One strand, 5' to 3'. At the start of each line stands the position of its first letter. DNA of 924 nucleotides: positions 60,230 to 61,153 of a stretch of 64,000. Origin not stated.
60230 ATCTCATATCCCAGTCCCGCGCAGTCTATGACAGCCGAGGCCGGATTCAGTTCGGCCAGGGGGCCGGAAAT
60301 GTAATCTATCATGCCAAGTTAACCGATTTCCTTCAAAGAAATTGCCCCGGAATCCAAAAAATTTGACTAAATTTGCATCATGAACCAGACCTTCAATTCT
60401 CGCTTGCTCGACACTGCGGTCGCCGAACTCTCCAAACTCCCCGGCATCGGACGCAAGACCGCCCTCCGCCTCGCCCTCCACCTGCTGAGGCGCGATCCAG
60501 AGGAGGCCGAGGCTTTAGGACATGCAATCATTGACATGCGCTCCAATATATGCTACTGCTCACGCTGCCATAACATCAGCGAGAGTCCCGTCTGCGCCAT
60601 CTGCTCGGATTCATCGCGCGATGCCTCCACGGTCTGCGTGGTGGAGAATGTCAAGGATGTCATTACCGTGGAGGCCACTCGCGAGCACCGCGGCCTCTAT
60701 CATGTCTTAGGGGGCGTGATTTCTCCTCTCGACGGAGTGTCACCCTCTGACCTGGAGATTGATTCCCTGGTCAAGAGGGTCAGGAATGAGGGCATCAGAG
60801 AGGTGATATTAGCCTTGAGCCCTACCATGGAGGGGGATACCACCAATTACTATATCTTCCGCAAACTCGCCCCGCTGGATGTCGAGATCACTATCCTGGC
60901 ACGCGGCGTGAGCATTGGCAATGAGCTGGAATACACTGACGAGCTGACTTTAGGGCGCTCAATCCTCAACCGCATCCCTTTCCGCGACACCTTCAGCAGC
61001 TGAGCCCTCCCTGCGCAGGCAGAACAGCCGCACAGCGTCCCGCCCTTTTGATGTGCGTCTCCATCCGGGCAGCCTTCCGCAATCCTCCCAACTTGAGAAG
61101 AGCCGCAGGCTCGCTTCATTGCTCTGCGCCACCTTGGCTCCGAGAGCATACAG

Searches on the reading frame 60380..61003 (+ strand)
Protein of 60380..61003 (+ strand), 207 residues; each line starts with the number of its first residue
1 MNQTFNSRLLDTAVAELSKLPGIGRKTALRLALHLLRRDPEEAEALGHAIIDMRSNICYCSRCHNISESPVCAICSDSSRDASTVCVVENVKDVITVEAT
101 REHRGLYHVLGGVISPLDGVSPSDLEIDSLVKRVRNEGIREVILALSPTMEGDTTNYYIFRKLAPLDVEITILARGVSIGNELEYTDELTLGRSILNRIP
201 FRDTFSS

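Call 65: search_protein_families(library=pfam, proteins=[window:60380-61003:+])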
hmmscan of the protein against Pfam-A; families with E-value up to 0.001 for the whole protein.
window:60380-61003:+ (207 aa): 7 families
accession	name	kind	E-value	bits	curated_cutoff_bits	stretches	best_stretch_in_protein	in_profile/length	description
PF13662.12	Toprim_4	-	5.6e-25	87.8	25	1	83-174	1-85/85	Toprim domain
PF21176.3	RecR_HhH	-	3.7e-15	55.9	27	1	11-52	2-43/45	RecR, helix-hairpin-helix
PF21175.2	RecR_C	-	7.3e-09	35.3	22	1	176-198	1-23/24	RecR, C-terminal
PF02132.21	RecR_ZnF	-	5.4e-08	32.9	22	1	57-77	1-21/21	RecR, Cys4-zinc finger domain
PF01751.28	Toprim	-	1.4e-07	32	23.1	1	84-165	1-86/96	Toprim domain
PF00633.29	HHH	-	0.00011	22.3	24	1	14-30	10-26/30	Helix-hairpin-helix motif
PF14520.12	HHH_5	-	0.00016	22.5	27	1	9-35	29-55/57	Helix-hairpin-helix domain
